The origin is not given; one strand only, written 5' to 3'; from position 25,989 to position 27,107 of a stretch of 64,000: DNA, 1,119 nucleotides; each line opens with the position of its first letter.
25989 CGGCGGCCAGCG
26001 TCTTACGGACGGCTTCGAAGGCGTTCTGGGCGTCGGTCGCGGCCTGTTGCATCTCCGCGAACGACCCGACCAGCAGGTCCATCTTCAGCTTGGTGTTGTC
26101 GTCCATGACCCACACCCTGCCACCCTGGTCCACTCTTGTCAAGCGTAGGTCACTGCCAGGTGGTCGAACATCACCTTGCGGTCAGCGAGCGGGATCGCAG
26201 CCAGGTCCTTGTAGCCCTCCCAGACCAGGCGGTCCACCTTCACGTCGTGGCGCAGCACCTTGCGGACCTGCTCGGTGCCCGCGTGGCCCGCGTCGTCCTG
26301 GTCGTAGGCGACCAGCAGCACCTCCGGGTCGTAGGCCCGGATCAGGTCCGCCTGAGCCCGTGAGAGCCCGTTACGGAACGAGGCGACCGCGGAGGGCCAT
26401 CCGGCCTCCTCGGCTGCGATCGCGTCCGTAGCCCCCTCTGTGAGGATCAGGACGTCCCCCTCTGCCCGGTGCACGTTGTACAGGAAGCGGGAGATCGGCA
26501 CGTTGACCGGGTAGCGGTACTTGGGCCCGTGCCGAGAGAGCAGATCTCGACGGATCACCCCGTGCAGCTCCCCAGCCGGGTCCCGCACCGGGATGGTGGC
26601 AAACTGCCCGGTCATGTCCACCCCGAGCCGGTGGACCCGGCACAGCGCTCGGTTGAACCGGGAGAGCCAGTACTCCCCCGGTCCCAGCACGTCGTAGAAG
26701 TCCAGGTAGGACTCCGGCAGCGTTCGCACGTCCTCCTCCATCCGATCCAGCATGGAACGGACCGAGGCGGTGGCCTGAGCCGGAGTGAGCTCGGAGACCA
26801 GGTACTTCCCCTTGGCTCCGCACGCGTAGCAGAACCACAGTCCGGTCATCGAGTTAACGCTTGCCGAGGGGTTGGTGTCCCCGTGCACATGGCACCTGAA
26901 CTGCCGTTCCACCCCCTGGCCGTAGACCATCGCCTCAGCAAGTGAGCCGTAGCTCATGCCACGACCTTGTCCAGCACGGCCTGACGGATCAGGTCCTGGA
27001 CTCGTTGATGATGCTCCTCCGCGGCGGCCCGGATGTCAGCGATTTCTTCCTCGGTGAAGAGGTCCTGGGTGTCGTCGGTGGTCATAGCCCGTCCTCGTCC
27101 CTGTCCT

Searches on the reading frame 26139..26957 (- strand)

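Call 12: search_protein_families(library=phrogs, max_evalue=0.001, proteins=[window:26139-26957:-])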
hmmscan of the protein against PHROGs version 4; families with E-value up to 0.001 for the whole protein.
window:26139-26957:- (272 aa): 8 families
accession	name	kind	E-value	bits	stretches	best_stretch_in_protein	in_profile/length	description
phrog_47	-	DNA, RNA and nucleotide metabolism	5.7e-25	89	1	18-252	51-318/947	DNA primase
phrog_239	-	DNA, RNA and nucleotide metabolism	8.2e-15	55.8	1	22-254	48-294/801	DNA primase/helicase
phrog_6444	-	DNA, RNA and nucleotide metabolism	2.2e-11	44.3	1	122-233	206-324/577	DNA primase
phrog_360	-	DNA, RNA and nucleotide metabolism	1.6e-09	38.9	1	18-52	30-64/133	DNA primase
phrog_849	-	DNA, RNA and nucleotide metabolism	3e-07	30.8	1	105-235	162-310/435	DNA primase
phrog_6088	-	DNA, RNA and nucleotide metabolism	9.9e-07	28.5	1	17-247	21-270/772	DNA primase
phrog_2304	-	DNA, RNA and nucleotide metabolism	8.4e-05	23.7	1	17-51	32-66/133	DNA primase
phrog_1139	-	DNA, RNA and nucleotide metabolism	0.0006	18.9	1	165-237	172-245/895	DNA primase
